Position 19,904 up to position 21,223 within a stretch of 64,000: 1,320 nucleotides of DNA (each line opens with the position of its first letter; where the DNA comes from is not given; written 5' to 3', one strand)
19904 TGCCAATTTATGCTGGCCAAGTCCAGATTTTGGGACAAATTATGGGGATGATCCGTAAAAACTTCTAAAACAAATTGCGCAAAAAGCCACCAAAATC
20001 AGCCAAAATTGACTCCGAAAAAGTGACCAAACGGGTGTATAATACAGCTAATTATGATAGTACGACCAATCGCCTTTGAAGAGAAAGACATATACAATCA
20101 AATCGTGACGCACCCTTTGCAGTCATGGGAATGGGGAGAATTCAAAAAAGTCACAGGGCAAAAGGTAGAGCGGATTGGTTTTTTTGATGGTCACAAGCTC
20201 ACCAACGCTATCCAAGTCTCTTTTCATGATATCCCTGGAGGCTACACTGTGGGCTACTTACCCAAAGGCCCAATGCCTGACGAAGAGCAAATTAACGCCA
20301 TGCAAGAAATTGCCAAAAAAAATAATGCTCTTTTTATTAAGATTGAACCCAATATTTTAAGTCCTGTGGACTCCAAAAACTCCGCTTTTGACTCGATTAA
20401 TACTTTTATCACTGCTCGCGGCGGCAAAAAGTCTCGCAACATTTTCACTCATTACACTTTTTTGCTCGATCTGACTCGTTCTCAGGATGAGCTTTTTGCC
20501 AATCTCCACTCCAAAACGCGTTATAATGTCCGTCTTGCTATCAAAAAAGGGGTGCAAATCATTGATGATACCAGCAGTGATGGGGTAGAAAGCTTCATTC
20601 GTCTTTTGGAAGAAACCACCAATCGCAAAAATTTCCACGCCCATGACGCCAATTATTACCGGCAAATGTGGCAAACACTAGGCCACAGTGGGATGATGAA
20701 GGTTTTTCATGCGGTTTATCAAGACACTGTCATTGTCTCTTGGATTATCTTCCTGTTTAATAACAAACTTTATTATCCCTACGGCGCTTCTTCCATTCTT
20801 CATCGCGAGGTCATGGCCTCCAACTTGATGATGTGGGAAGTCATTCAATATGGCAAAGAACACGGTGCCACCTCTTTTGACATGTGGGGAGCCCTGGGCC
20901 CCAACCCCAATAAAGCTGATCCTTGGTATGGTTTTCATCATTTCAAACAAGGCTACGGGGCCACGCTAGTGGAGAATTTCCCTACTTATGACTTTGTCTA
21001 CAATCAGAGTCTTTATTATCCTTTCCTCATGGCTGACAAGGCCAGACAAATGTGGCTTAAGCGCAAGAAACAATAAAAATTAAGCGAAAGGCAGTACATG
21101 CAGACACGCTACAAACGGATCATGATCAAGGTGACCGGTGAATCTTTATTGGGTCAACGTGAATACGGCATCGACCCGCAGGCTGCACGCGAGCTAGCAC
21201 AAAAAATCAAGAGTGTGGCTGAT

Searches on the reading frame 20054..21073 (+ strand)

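Call 38: search_protein_families(library=ncbifam, proteins=[window:20054-21073:+], max_evalue=0.00001)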
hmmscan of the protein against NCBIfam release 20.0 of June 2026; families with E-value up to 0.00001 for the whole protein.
window:20054-21073:+ (340 aa): 2 families
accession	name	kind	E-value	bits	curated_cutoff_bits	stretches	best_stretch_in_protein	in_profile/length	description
NF047883.1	UAcmpLyAlTFemX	equivalog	1e-15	57.9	500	1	47-297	52-310/337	UDP-N-acetylmuramoylpentapeptide-lysine N(6)-alanyltransferase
TIGR03019.1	pepcterm_femAB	equivalog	6.2e-13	48.5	260.35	1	133-304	118-277/330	FemAB family XrtA/PEP-CTERM system-associated protein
